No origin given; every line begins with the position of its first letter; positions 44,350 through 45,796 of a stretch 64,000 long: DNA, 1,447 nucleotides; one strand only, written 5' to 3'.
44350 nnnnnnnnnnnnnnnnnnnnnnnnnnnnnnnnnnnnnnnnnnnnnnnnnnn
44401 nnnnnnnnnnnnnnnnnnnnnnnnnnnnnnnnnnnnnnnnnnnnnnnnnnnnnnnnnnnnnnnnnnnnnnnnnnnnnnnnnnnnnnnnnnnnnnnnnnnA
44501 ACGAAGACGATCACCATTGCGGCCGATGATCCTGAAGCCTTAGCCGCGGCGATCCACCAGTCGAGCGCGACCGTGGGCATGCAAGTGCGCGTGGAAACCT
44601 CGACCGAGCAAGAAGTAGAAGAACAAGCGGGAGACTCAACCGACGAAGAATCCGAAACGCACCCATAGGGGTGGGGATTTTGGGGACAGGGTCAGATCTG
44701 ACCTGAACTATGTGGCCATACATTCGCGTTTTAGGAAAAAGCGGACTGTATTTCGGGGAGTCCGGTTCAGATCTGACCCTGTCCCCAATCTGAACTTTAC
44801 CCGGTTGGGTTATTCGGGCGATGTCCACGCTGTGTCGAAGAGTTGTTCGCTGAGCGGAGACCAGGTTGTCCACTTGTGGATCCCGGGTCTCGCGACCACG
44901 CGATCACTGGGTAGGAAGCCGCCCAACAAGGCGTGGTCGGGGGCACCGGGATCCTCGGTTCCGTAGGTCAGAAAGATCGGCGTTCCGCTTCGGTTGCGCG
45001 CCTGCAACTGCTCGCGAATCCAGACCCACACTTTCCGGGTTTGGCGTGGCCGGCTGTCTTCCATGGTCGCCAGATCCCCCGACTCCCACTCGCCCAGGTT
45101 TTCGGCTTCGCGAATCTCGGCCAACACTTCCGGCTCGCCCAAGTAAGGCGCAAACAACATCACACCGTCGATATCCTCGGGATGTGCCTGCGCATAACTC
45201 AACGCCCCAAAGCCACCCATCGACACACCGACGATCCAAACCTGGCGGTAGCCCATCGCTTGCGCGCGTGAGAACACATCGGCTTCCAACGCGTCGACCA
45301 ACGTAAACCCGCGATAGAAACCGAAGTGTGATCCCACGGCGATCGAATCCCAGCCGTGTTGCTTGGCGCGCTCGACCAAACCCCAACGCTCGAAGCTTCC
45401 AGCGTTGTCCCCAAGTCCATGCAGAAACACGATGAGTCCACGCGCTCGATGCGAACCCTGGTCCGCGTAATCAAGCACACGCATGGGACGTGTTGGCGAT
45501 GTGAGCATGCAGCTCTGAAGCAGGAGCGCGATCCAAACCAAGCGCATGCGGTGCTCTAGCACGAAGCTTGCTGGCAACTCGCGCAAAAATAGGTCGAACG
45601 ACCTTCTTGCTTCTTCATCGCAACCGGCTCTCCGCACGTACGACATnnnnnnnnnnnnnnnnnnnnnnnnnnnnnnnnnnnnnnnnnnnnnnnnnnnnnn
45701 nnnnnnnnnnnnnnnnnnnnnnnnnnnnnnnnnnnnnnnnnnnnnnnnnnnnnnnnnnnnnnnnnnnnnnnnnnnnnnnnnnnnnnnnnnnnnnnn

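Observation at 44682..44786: Hairpin-TIR family copy B: a 105-bp element with perfect 20-bp arms, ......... plus palindrome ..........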

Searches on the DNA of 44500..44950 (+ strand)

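Call 68: search_rna_families(source=window, start=44500, end=44950, threshold=evalue, max_evalue=1)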
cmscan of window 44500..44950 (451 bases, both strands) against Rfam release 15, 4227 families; matches with E-value up to 1: 2.
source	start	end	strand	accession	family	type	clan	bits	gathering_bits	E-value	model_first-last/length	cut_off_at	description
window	44673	44803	+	RF03971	mir-3572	Gene; miRNA;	-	21.4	100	0.05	1-86/86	no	mir-3572 microRNA precursor family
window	44680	44788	+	RF01921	mir-1296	Gene; miRNA;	-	21.1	100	0.15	1-87/87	no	mir-1296 microRNA precursor family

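Call 74: search_dna_similar(query=window:44662-44812:+, collection=plasmids, mode=distant, max_evalue=1, max_rows=10)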
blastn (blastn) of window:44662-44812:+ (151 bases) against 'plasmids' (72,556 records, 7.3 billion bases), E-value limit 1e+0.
Records with a match: 2; places in all: 2; records where one place covers at least 80% of the query: 0.
Best place of each record, by identity: 90-95% 2.
By first word of the organism name: Cupriavidus 2.
By predicted mobility (MOB-suite, as given by PLSDB): mobilizable 2.
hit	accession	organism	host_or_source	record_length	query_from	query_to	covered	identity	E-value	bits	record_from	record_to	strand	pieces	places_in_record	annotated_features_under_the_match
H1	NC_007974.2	Cupriavidus metallidurans CH34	-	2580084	81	107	18%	92.6%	4e-1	41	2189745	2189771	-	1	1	none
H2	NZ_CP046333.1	Cupriavidus metallidurans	sedimentation pond in a zinc factory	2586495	81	107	18%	92.6%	4e-1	41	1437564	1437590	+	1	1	none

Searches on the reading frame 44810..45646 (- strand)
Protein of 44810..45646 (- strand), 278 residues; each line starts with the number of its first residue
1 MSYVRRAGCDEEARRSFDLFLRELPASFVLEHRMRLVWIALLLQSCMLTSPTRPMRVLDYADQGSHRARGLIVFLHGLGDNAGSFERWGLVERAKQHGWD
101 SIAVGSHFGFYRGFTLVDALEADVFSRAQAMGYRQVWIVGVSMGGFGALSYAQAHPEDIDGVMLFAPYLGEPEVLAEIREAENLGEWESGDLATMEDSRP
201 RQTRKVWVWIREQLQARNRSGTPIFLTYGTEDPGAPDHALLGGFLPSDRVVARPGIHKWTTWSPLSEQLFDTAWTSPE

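Call 14: search_protein_families(library=pfam, proteins=[window:44810-45646:-], max_evalue=0.01)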
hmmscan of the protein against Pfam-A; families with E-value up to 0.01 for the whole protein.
window:44810-45646:- (278 aa): 5 families
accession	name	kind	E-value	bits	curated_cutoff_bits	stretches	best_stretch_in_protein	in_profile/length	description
PF00561.26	Abhydrolase_1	-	5.3e-12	46.3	25.8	1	71-178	2-103/245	alpha/beta hydrolase fold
PF12146.15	Hydrolase_4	-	1.6e-11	44.4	27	1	67-175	2-117/239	Serine aminopeptidase, S33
PF00756.26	Esterase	-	1.7e-09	38.3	22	1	130-264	116-242/251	Putative esterase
PF12697.13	Abhydrolase_6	-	3.4e-06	28.3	26.3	1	72-219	1-152/217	Alpha/beta hydrolase family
PF02230.22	Abhydrolase_2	-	6.7e-06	26.5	23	0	64-88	9-30/217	Phospholipase/Carboxylesterase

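Call 17: find_encoding_contigs(protein=window:44810-45646:-, flank=10000, max_places=10)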
Protein window:44810-45646:- (278 aa): no gene with exactly this product is on record in the collection.

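Call 35: find_homologous_proteins(query=window:44810-45646:-, max_evalue=1e-40)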
Query window:44810-45646:- (278 aa): 18 proteins with E <= 1e-40 among 1959 candidates.
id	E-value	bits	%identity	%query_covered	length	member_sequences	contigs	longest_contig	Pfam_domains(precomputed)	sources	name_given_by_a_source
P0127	5.5e-146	503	98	81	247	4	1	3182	PF00756.27,PF12697.14,PF00561.27,PF12146.16,PF02230.23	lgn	-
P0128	8.5e-141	486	84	87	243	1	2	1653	PF00756.27,PF12697.14,PF00561.27,PF12146.16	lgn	-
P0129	7.4e-133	460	86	82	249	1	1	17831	PF00756.27,PF00561.27,PF12146.16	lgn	-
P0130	2.2e-127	442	78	86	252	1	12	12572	PF00756.27,PF00561.27,PF12146.16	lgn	-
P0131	2.6e-120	419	81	81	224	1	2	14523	PF00756.27,PF12697.14,PF00561.27,PF12146.16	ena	-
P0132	5.4e-112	392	73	82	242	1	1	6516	PF00756.27,PF12697.14,PF00561.27,PF12146.16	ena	-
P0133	4.9e-95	336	62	88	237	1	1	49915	PF00756.27,PF12697.14,PF00561.27,PF12146.16,PF02230.23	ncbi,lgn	ncbi:MAG: alpha/beta fold hydrolase [Myxococcota bacterium]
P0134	2.2e-87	311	58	88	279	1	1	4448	PF00756.27,PF12697.14,PF00561.27,PF12146.16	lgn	-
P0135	2.1e-84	301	56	89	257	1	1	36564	PF00756.27,PF12697.14,PF00561.27,PF12146.16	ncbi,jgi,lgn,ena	-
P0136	1.0e-82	296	58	81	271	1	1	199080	PF00756.27,PF12697.14,PF00561.27,PF12146.16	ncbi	-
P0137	8.5e-73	263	50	87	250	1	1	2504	PF00756.27,PF00561.27,PF12146.16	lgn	-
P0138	2.4e-70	255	49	91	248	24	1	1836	PF00756.27,PF00561.27,PF12146.16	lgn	-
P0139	8.3e-68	247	49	83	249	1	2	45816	PF00756.27,PF00561.27,PF12146.16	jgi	-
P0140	6.6e-57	211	47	85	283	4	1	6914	PF00561.27,PF12146.16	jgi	jgi:pimeloyl-ACP methyl ester carboxylesterase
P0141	9.3e-43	165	40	83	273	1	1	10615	PF12697.14,PF00561.27,PF12146.16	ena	-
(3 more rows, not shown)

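Call 36: find_encoding_contigs(protein=P0129, flank=6000, max_places=3)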
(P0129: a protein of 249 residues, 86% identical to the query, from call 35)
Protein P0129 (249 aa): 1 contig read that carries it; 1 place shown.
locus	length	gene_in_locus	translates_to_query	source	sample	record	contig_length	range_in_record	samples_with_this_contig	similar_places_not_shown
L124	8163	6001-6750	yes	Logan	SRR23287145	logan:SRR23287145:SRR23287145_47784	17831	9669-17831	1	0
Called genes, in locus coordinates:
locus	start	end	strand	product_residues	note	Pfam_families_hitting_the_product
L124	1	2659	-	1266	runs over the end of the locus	PF00069:Pkinase, PF07714:PK_Tyr_Ser-Thr, PF13191:AAA_16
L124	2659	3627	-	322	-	PF09752:ABHD18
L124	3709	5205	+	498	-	PF04244:DPRP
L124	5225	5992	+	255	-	PF01149:Fapy_DNA_glyco, PF06831:H2TH, PF06827:zf-FPG_IleRS (weak)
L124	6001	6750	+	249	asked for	PF00561:Abhydrolase_1, PF12146:Hydrolase_4 (weak), PF00756:Esterase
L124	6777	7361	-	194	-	-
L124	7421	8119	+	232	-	-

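Call 37: find_encoding_contigs(protein=P0130, flank=6000, max_places=4)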
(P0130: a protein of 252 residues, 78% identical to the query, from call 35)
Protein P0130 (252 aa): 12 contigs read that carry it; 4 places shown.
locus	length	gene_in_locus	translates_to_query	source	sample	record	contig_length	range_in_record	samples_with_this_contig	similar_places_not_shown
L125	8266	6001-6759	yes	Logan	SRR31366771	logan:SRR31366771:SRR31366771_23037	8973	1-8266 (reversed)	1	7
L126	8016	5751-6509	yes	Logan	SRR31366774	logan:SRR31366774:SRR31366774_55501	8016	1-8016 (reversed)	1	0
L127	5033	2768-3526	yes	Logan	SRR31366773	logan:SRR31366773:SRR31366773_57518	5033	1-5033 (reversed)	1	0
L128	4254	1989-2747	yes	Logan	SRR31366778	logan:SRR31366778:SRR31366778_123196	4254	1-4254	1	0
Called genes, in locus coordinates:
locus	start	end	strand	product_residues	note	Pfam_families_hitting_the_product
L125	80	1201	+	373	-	-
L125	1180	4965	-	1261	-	PF00069:Pkinase, PF07714:PK_Tyr_Ser-Thr, PF13191:AAA_16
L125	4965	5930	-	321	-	PF09752:ABHD18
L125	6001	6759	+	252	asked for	PF12146:Hydrolase_4, PF00561:Abhydrolase_1, PF00756:Esterase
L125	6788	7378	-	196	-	-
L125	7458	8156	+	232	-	-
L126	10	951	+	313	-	-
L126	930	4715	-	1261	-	PF00069:Pkinase, PF07714:PK_Tyr_Ser-Thr, PF13191:AAA_16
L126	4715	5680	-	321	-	PF09752:ABHD18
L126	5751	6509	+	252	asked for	PF12146:Hydrolase_4, PF00561:Abhydrolase_1, PF00756:Esterase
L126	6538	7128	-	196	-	-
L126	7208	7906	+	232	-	-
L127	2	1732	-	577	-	?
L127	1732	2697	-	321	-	PF09752:ABHD18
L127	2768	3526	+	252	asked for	PF12146:Hydrolase_4, PF00561:Abhydrolase_1, PF00756:Esterase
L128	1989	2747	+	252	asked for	PF12146:Hydrolase_4, PF00561:Abhydrolase_1, PF00756:Esterase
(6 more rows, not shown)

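Call 38: find_encoding_contigs(protein=P0131, flank=6000, max_places=3)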
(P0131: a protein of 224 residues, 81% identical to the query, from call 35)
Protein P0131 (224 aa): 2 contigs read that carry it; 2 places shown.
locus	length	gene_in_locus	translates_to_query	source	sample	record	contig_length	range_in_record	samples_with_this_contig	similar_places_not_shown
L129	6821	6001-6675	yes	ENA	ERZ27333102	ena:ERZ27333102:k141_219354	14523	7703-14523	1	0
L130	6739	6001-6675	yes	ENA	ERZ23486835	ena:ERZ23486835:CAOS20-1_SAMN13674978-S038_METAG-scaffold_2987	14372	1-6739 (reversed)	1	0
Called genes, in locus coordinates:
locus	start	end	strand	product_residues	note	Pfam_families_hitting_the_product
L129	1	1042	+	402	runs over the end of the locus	-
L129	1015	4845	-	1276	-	PF00069:Pkinase, PF07714:PK_Tyr_Ser-Thr, PF13191:AAA_16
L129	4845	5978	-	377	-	PF09752:ABHD18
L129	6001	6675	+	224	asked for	PF00561:Abhydrolase_1, PF12697:Abhydrolase_6 (weak), PF00756:Esterase, PF12146:Hydrolase_4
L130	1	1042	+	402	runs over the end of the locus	-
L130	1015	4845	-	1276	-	PF00069:Pkinase, PF07714:PK_Tyr_Ser-Thr, PF13191:AAA_16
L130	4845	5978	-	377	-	PF09752:ABHD18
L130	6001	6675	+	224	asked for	PF00561:Abhydrolase_1, PF12697:Abhydrolase_6 (weak), PF00756:Esterase, PF12146:Hydrolase_4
